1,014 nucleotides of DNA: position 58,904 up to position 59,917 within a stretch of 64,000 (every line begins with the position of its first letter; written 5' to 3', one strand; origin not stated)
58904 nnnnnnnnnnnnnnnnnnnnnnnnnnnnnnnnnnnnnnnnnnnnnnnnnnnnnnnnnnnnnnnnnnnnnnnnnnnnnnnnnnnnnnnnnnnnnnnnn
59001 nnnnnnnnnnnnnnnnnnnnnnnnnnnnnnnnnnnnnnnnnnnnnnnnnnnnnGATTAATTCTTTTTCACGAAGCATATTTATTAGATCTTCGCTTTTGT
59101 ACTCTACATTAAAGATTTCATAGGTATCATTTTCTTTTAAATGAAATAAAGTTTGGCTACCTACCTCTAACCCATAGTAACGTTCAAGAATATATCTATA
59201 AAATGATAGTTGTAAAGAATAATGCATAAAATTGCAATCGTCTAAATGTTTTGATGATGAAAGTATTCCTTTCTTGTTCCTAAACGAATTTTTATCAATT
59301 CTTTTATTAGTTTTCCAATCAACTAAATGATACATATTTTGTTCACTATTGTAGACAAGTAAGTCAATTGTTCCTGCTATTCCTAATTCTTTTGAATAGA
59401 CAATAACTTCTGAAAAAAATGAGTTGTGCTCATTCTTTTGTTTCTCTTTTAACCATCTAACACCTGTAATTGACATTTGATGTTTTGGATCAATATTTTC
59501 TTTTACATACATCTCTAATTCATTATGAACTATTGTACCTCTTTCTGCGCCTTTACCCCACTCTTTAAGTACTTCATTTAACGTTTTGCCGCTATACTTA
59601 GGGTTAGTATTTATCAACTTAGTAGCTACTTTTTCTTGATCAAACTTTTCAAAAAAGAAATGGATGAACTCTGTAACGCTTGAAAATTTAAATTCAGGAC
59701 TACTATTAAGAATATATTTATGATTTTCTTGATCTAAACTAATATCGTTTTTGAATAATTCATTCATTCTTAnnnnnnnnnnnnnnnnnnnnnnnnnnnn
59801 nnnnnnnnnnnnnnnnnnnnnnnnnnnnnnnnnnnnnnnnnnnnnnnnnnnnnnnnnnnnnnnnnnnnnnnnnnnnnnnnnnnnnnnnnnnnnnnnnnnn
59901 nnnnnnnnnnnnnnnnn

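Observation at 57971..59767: Phage-type Gp157-like protein, ICMT-like membrane methyltransferase and RecB-type nuclease wedged between housekeeping operons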

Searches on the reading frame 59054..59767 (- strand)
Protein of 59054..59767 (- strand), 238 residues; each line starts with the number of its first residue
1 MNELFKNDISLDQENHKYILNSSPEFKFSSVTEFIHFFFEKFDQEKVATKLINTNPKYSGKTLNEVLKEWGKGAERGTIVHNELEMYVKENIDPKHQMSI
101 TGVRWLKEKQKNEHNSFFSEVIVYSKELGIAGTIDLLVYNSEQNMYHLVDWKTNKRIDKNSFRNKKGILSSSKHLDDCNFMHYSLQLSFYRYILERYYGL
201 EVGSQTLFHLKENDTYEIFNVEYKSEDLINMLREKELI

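Call 3: search_protein_families(library=pfam, proteins=[window:59054-59767:-], max_evalue=1)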
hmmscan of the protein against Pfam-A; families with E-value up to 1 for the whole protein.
window:59054-59767:- (238 aa): 3 families
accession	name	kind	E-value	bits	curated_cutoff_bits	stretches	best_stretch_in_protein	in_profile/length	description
PF12705.13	PDDEXK_1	-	2.1e-07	31.6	22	1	33-218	39-199/247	PD-(D/E)XK nuclease superfamily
PF20600.3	ExoX-like_C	-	0.071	12.9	26.5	1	57-68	5-16/30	Exodeoxyribonuclease X-like C-terminal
PF19179.5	TTC3_DZIP3_dom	-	0.18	12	26.9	1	120-179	40-98/116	E3 ubiquitin-protein ligase TTC3/DZIP3 domain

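Call 4: search_protein_families(library=phrogs, proteins=[window:59054-59767:-], max_evalue=0.1)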
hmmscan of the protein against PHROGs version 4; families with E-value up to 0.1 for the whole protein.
window:59054-59767:- (238 aa): 5 families
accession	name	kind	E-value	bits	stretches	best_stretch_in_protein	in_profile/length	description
phrog_298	-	DNA, RNA and nucleotide metabolism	8.6e-25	88.7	1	12-233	52-251/293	exonuclease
phrog_69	-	DNA, RNA and nucleotide metabolism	2.9e-05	24.3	1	63-160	107-234/501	exonuclease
phrog_1218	-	DNA, RNA and nucleotide metabolism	3e-05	24.4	1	129-165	139-174/364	exonuclease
phrog_466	-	DNA, RNA and nucleotide metabolism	0.00022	21.7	1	70-157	208-300/446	exonuclease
phrog_3953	-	DNA, RNA and nucleotide metabolism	0.0068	17.1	1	42-156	26-116/186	exonuclease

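Call 5: search_protein_families(library=padloc, proteins=[window:59054-59767:-], max_evalue=0.1)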
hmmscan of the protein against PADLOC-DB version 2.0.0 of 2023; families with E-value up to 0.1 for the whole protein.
window:59054-59767:- (238 aa): 4 families
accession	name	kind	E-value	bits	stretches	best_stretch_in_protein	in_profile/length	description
PDLC01250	Cas4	-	9.6e-07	27.2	1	107-234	38-140/168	"CAS-I,CAS-II,CAS-III,CAS-IV,CAS-V,CAS-VI; acquisition_associated"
PDLC00943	Cas4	-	6.2e-05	21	1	116-231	54-146/180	CRISPR-associated protein Cas4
PDLC01773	Cas4c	-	0.013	12.9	1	109-157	65-111/229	-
PDLC00058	DruK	-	0.015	12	1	109-161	135-186/388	PD-(D/E)XK nuclease superfamily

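Call 6: search_protein_families(library=ncbifam, proteins=[window:59054-59767:-], max_evalue=0.1)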
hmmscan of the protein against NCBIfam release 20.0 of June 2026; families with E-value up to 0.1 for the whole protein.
window:59054-59767:- (238 aa): 2 families
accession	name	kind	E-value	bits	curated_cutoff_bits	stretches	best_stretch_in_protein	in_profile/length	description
TIGR00372.1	cas4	equivalog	0.00023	21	65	1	116-231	54-146/180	CRISPR-associated protein Cas4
TIGR00609.1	recB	equivalog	0.0072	14.4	696.05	1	12-113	886-987/1175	exodeoxyribonuclease V subunit beta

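Call 19: find_homologous_proteins(query=window:59054-59767:-)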
Query window:59054-59767:- (238 aa): 330 proteins with E <= 0.001 among 452 candidates; the best 120 are listed.
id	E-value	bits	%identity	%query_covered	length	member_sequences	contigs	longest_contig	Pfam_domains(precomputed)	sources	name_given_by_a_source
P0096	2.4e-150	517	98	100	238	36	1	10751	PF12705.14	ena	-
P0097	6.7e-149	512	97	100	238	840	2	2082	PF12705.14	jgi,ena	-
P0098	3.8e-147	506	96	100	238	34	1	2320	PF12705.14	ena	-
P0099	3.3e-135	467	86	100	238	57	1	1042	PF12705.14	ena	-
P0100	1.9e-134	465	87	100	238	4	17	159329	PF12705.14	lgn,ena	-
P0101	1.6e-132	458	85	100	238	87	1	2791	PF12705.14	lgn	-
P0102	1.2e-125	436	81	100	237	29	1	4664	PF12705.14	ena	-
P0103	1.9e-124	432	81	100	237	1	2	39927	PF12705.14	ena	-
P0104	4.3e-124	431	81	100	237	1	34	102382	PF12705.14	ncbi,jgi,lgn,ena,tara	tara:strand:+ start:5033 stop:5746 length:714 start_codon:yes stop_codon:yes gene_type:complete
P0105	9.5e-124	430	81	100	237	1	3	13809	PF12705.14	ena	-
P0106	1.1e-123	429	81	100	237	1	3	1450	PF12705.14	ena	-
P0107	1.7e-123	429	81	100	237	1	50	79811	PF12705.14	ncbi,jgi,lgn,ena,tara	tara:strand:- start:5563 stop:6276 length:714 start_codon:yes stop_codon:yes gene_type:complete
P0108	3.5e-123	428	80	100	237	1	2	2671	PF12705.14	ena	-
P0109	5.1e-123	427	81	100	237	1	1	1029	PF12705.14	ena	-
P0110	2.0e-116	406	83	89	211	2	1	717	-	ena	-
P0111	1.3e-114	400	74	100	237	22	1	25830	PF12705.14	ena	-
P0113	9.6e-114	397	76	100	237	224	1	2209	PF12705.14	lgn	-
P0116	9.3e-100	351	66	100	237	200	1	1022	PF12705.14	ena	-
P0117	1.5e-99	350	66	100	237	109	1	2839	PF12705.14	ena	-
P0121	4.1e-94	333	62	100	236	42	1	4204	PF12705.14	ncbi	-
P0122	2.4e-93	330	62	100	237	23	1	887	PF12705.14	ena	-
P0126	6.6e-86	306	62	90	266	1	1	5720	PF12705.14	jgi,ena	-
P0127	9.3e-86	305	57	97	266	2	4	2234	PF12705.14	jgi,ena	-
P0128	1.1e-85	305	57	97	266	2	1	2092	PF12705.14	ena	-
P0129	2.8e-85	304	99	59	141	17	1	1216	PF12705.14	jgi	jgi:ATP-dependent exoDNAse (exonuclease V) beta subunit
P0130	2.6e-84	301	57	100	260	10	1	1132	PF12705.14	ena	-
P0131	8.0e-84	299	65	98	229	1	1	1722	PF12705.14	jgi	-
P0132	7.8e-83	296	57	100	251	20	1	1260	PF12705.14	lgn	-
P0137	1.3e-74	269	53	97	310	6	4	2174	PF12705.14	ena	-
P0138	1.0e-72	263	53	100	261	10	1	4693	PF12705.14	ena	-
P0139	3.7e-72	261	52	100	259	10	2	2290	PF12705.14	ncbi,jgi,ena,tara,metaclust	tara:strand:+ start:145 stop:924 length:780 start_codon:yes stop_codon:yes gene_type:complete|metacl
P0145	1.9e-65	239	49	97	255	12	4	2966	PF12705.14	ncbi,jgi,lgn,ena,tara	tara:strand:+ start:488 stop:1255 length:768 start_codon:yes stop_codon:yes gene_type:complete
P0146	2.2e-65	239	53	90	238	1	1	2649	PF12705.14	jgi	-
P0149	5.6e-65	237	51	95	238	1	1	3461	PF12705.14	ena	-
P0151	7.9e-65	237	53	83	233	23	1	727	PF12705.14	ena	-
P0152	1.2e-64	236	46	99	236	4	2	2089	PF12705.14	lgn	-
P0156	9.2e-64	233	49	97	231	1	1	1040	PF12705.14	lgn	-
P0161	2.9e-63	232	47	97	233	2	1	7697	PF12705.14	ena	-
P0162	3.2e-63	232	48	98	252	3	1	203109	-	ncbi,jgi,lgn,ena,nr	ncbi:MAG: PD-(D/E)XK nuclease family protein [Bacteroidetes bacterium]|nr:PD-(D/E)XK nuclease family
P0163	4.9e-63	231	52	83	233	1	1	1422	PF12705.14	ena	-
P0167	2.1e-62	229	46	98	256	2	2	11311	PF12705.14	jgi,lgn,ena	-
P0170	2.9e-62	228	47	98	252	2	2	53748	PF12705.14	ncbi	ncbi:PD-(D/E)XK nuclease family protein [Bacteroidota bacterium]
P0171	3.3e-62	228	49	97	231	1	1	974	PF12705.14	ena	-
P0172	3.7e-62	228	47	90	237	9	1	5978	PF12705.14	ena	-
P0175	1.5e-61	226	47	89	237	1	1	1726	PF12705.14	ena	-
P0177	2.0e-61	226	46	97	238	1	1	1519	PF12705.14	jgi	-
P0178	3.5e-61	225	46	97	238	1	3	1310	PF12705.14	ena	-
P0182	9.1e-61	224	44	99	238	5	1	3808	PF12705.14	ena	-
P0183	1.1e-60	223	46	100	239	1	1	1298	PF12705.14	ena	-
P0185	3.7e-60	222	47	98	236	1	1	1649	PF12705.14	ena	-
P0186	5.3e-60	221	47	98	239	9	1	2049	PF12705.14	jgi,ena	-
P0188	6.6e-60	221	43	98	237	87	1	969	PF12705.14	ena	-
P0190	8.1e-60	220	45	98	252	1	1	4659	PF12705.14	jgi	-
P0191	1.2e-59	220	49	88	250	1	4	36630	PF12705.14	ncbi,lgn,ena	-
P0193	2.8e-59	219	46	100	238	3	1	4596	PF12705.14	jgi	-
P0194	2.9e-59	219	47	90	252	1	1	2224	PF12705.14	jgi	-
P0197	5.4e-59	218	46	97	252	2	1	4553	PF12705.14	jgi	-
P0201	7.3e-59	217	47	98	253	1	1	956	PF12705.14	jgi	-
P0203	8.8e-59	217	46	90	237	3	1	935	PF12705.14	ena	-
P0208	1.7e-58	216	44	100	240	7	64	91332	-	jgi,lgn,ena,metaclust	jgi:hypothetical protein|metaclust:\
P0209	1.8e-58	216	48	89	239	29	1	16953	PF12705.14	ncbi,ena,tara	tara:strand:+ start:1460 stop:2179 length:720 start_codon:yes stop_codon:yes gene_type:complete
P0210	2.1e-58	216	44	98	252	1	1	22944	PF12705.14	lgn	-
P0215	3.1e-58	215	50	94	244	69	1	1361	PF12705.14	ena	-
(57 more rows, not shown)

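Call 22: find_encoding_contigs(protein=P0162, flank=7000, max_places=2)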
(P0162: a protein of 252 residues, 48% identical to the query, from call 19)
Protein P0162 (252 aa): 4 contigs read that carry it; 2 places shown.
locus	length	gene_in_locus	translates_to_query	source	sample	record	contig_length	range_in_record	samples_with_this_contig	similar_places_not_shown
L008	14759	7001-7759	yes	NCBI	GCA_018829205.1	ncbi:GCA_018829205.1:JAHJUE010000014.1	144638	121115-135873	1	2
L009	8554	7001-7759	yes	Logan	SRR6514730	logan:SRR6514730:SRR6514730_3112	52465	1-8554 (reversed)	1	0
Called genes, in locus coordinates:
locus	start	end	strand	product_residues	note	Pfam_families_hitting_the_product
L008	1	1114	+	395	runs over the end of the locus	PF00108:Thiolase_N, PF02803:Thiolase_C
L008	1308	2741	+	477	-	PF20250:FapA_N, PF03961:FapA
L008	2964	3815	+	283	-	PF13509:S1_2, PF17783:WHD_CvfB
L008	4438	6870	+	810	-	PF13620:CarboxypepD_reg, PF13715:CarbopepD_reg_2, PF00593:TonB_dep_Rec_b-barrel, PF14905:OMP_b-brl_3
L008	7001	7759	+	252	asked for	-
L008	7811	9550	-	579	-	PF13426:PAS_9, PF00989:PAS, PF13426:PAS_9, PF00158:Sigma54_activat, PF13191:AAA_16 (weak), PF14532:Sigma54_activ_2, PF25601:AAA_lid_14, PF02954:HTH_8, +6 more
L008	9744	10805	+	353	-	PF04055:Radical_SAM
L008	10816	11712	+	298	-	PF01937:ARMT1-like_dom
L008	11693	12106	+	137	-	-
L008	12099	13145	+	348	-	PF01073:3Beta_HSD, PF01370:Epimerase, PF02719:Polysacc_synt_2, PF04321:RmlD_sub_bind, PF05368:NmrA (faint), PF07993:NAD_binding_4, PF16363:GDP_Man_Dehyd, PF13460:NAD_binding_10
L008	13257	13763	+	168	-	-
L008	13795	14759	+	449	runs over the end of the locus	PF01266:DAO (faint), PF03486:HI0933_like (faint), PF04820:Trp_halogenase (faint), PF05834:Lycopene_cycl (faint), PF07992:Pyr_redox_2, PF13738:Pyr_redox_3, PF00070:Pyr_redox, PF02852:Pyr_redox_dim, +1 more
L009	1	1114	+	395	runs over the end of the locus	PF00108:Thiolase_N, PF02803:Thiolase_C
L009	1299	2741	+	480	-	PF20250:FapA_N, PF03961:FapA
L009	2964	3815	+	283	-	PF13509:S1_2, PF17783:WHD_CvfB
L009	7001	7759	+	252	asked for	-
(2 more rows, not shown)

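Call 23: find_encoding_contigs(protein=P0208, flank=7000, max_places=3)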
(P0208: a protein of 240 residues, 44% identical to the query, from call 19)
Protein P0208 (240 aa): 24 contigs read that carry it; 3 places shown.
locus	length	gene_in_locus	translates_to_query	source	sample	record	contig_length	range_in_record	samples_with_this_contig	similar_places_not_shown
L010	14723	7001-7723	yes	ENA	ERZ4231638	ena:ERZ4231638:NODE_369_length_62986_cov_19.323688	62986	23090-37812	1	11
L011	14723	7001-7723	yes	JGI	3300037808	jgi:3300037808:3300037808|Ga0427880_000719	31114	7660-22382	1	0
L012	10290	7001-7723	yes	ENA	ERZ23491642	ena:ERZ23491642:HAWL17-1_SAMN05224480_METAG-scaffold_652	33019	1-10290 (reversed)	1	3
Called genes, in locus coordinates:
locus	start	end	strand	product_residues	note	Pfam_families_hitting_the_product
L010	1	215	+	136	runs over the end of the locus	-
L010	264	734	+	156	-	-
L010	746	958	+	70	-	-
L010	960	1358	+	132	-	-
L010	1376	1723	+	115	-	-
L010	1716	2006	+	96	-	-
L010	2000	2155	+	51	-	-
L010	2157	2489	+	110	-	-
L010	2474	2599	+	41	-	-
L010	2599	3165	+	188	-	PF12850:Metallophos_2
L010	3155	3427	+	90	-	-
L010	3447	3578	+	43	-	-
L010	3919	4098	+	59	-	PF07432:Hc1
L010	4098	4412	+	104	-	-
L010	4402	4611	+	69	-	-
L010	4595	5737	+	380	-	PF01068:DNA_ligase_A_M, PF14743:DNA_ligase_OB_2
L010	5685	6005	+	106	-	-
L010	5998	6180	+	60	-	-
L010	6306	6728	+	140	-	PF00011:HSP20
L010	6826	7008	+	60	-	-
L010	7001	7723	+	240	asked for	-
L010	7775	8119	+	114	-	-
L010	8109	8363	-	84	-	-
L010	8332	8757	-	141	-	PF07963:N_methyl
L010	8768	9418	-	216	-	-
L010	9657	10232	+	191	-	PF00574:CLP_protease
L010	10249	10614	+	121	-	-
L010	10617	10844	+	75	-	-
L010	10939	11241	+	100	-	-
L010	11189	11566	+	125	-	-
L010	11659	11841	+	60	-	-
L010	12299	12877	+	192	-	PF00574:CLP_protease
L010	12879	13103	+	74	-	-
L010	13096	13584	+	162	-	-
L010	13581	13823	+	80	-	-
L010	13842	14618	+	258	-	-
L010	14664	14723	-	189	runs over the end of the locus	-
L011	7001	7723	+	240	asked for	-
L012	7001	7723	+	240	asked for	-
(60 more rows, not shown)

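Call 35: search_dna_similar(query=window:59054-59767:-, collection=phages, mode=protein, max_evalue=0.00001, max_rows=40)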
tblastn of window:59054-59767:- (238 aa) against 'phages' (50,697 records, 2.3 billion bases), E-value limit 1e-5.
Records with a match: 48; places in all: 48; records where one place covers at least 80% of the query: 46.
Best place of each record, by identity: <60% 48.
By first word of the organism name: Flavobacterium 29; CrAssphage 7; uncultured 6; Bacteriophage 4; crAssphage 1; Carjivirus 1.
By host as written in the record: - 17; Flavobacterium psychrophilum 950106-1/1 12; Flavobacterium psychrophilum 020612-2/1 3; Flavobacterium psychrophilum strain FPS-D10 3; Flavobacterium psychrophilum FPS-D15 2; Flavobacterium psychrophilum FPS-D10 2; Flavobacterium psychrophilum strain FPS-D15 2; Flavobacterium psychrophilum strain FPS-S37 1; and 6 more.
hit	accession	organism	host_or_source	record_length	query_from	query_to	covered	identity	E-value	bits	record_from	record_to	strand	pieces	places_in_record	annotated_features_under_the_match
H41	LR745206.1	uncultured phage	metagenomic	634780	7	233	95%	29.7%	3e-9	62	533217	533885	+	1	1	record has no annotation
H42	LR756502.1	uncultured phage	metagenomic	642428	8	214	87%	30.2%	4e-11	68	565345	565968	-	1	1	record has no annotation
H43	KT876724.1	Flavobacterium phage FpV4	Flavobacterium psychrophilum 950106-1/1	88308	9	232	94%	27.3%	3e-7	56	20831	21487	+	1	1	hypothetical protein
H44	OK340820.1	Flavobacterium phage FpV4-1.1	Flavobacterium psychrophilum 020612-2/1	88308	9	232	94%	27.3%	3e-7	56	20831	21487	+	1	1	record has no annotation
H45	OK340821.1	Flavobacterium phage FpV4-1.2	Flavobacterium psychrophilum 020612-2/1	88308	9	232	94%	27.3%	3e-7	56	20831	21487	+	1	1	record has no annotation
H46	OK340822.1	Flavobacterium phage FpV4-1.3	Flavobacterium psychrophilum 020612-2/1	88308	9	232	94%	27.3%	3e-7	56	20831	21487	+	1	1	record has no annotation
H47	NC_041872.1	Flavobacterium phage FpV4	Flavobacterium psychrophilum 950106-1/1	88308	9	232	94%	27.3%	3e-7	56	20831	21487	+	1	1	exonuclease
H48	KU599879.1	Flavobacterium phage Fpv3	Flavobacterium psychrophilum 950106-1/1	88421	9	232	94%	27.3%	3e-7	56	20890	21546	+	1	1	hypothetical protein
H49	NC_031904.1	Flavobacterium phage Fpv3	Flavobacterium psychrophilum 950106-1/1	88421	9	232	94%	27.3%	3e-7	56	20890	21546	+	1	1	exonuclease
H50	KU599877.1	Flavobacterium phage Fpv1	Flavobacterium psychrophilum 950106-1/1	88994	9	232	94%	26.5%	6e-7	56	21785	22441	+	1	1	hypothetical protein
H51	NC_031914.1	Flavobacterium phage Fpv1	Flavobacterium psychrophilum 950106-1/1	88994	9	232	94%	26.5%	6e-7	56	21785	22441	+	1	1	exonuclease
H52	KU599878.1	Flavobacterium phage Fpv2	Flavobacterium psychrophilum 950106-1/1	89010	9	232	94%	26.5%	6e-7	56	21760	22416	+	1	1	hypothetical protein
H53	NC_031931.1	Flavobacterium phage Fpv2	Flavobacterium psychrophilum 950106-1/1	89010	9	232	94%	26.5%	6e-7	56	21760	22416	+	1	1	exonuclease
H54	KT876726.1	Flavobacterium phage FpV21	Flavobacterium psychrophilum 950106-1/1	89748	9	232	94%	26.5%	6e-7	56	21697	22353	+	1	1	hypothetical protein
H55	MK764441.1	Flavobacterium phage FPSV-F12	Flavobacterium psychrophilum 950106-1/1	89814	9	232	94%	26.5%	6e-7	56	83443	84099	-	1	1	hypothetical protein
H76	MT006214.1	CrAssphage LMMB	human gut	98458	7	237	97%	24.3%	1e-7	58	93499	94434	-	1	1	PD-(D/E)XK superfamily nuclease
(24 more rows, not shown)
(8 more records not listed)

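Call 53: find_related_loci(query=A2, collection=viral_contigs, flank=8000)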
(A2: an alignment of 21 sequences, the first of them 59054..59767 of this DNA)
Query A2 (238 aa) in viral_contigs; peptide patterns used: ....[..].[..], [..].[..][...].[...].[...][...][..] (x = any residue, [..] = any of these).
600 stretches matched a pattern (row limit reached: there are more); 382 encode a relative of the query (tblastn E <= 1e-3); the best 80 are kept; 80 distinct loci.
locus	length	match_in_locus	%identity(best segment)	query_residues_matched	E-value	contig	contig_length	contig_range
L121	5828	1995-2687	48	1-234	7e-68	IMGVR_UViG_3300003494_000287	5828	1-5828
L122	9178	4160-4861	47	1-237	5e-65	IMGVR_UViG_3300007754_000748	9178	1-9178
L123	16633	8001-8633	46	1-212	3e-64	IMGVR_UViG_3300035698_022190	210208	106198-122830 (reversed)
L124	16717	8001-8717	44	1-238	1e-63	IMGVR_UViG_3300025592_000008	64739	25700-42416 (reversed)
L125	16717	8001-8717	44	1-238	1e-63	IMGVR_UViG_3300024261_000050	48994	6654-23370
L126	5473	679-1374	42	4-236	4e-61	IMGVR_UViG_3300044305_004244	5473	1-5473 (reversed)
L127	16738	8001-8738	35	3-235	2e-44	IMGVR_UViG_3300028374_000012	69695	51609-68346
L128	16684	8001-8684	35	9-228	9e-43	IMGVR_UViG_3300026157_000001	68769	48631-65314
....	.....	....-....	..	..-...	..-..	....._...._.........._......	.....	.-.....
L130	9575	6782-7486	33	3-215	2e-27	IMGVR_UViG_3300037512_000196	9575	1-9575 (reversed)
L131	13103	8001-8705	32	3-215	3e-26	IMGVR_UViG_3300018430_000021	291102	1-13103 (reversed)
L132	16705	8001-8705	32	3-215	3e-26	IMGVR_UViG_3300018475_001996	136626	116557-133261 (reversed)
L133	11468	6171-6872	32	7-232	3e-26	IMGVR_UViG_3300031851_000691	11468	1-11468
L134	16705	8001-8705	32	3-215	3e-26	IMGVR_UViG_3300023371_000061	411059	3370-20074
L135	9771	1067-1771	34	7-230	3e-26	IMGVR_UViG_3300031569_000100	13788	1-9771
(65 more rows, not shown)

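Call 56: search_solved_structures(query=A2, max_evalue=1, show_alignments=2)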
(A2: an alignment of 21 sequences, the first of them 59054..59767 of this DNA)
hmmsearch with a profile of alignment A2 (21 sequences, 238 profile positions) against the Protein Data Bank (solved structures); distinct sequences matched with E-value up to 1: 0.

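Call 62: predict_structure(alignment_id=A2)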
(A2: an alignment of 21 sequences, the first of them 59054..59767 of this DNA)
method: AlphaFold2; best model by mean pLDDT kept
length: 238 residues; sequences in the alignment: 21
mean_pLDDT: 94.1   pTM: 0.89
mean pLDDT of the five models: 94.1, 93.9, 93.0, 93.0, 92.9
residues with pLDDT >= 90: 198; 70-90: 38; 50-70: 1; < 50: 1
segments of 3 or more residues with pLDDT < 50: none
pLDDT, mean of each block of 10 residues (from residue 1): 79 91 94 96 88 90 91 90 97 97 96 96 96 97 98 92 93 97 98 97 97 94 97 96
secondary structure, 60 per line:
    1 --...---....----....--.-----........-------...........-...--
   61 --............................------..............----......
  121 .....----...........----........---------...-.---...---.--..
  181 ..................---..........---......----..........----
elements in order: E9-12 E17-20 H31-36 H44-54 H63-90 H97-110 E115-125 E130-140 E145-152 H179-198 E202-211 E215-220 H225-234

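Call 65: fold_search(model_id=the predicted structure, library=pdb)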
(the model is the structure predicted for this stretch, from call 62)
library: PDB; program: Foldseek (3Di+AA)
matches with E <= 10: 438; with E <= 0.001: 20
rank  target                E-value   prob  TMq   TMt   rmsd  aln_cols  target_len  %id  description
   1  5zyv_A                9.2e-06  1.00  0.50  0.58   6.6       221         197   16  Crystal structure of human MGME1 with single strand DNA2 and Ca2+ (released 2018-09-19)
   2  5zyt_C                1.2e-05  1.00  0.54  0.58   5.7       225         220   16  Crystal structure of human MGME1 with 3' overhang double strand DNA3 (released 2018-09-19)
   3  5zyu_A                1.6e-05  1.00  0.55  0.58   5.2       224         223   16  The crystal structure of humanMGME1 with single strand DNA2 (released 2018-09-19)
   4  9np6_A                1.8e-05  1.00  0.46  0.14   9.3       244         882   13  Cryo-EM structure of AdnA(D934A)-AdnB(D1014A) in complex with AMPPNP and blunt end DNA (released 2025-03-19)
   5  5zyw                  2.4e-05  1.00  0.55  0.56   5.4       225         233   16  The crystal structure of apo-HsMGME1 with Mn2+ (released 2018-09-19)
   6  5zyt_A                3.9e-05  1.00  0.54  0.58   5.4       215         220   15  Crystal structure of human MGME1 with 3' overhang double strand DNA3 (released 2018-09-19)
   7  5zyt_B                4.1e-05  1.00  0.53  0.57   5.4       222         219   17  Crystal structure of human MGME1 with 3' overhang double strand DNA3 (released 2018-09-19)
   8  8xa9_B                4.4e-05  1.00  0.56  0.61   5.0       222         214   17  Human MGME1 in complex with 5'-overhang DNA (released 2024-03-20)
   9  4cej_A                5.2e-05  1.00  0.43  0.10   8.7       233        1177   14  Crystal structure of AddAB-DNA-ADPNP complex at 3 Angstrom resolution (released 2014-03-12)
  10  5zyt_D                6.3e-05  1.00  0.54  0.58   5.2       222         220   15  Crystal structure of human MGME1 with 3' overhang double strand DNA3 (released 2018-09-19)
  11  8xa9_A                1.2e-04  1.00  0.42  0.46  10.5       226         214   15  Human MGME1 in complex with 5'-overhang DNA (released 2024-03-20)
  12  7lwa_A                1.7e-04  1.00  0.34  0.32  12.1       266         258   11  Human Exonuclease 5 crystal structure (T88E) in complex with ssDNA and Mg (released 2021-07-14)
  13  3l0a                  2.6e-04  1.00  0.36  0.33  12.9       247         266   12  Crystal structure of Putative exonuclease (RER070207002219) from Eubacterium rectale at 2.19 A resolution (released 2010-01-12)
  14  7lw7                  3.1e-04  1.00  0.38  0.33  11.7       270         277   12  Human Exonuclease 5 crystal structure (released 2021-07-14)
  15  9iab_B                3.8e-04  1.00  0.40  0.37   9.0       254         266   13  Structure of the Argonaute-associated Cas4 family protein 1 (ACE1) from Chroococcidiopsis thermalis (CtACE1) (released 2025-04-23)
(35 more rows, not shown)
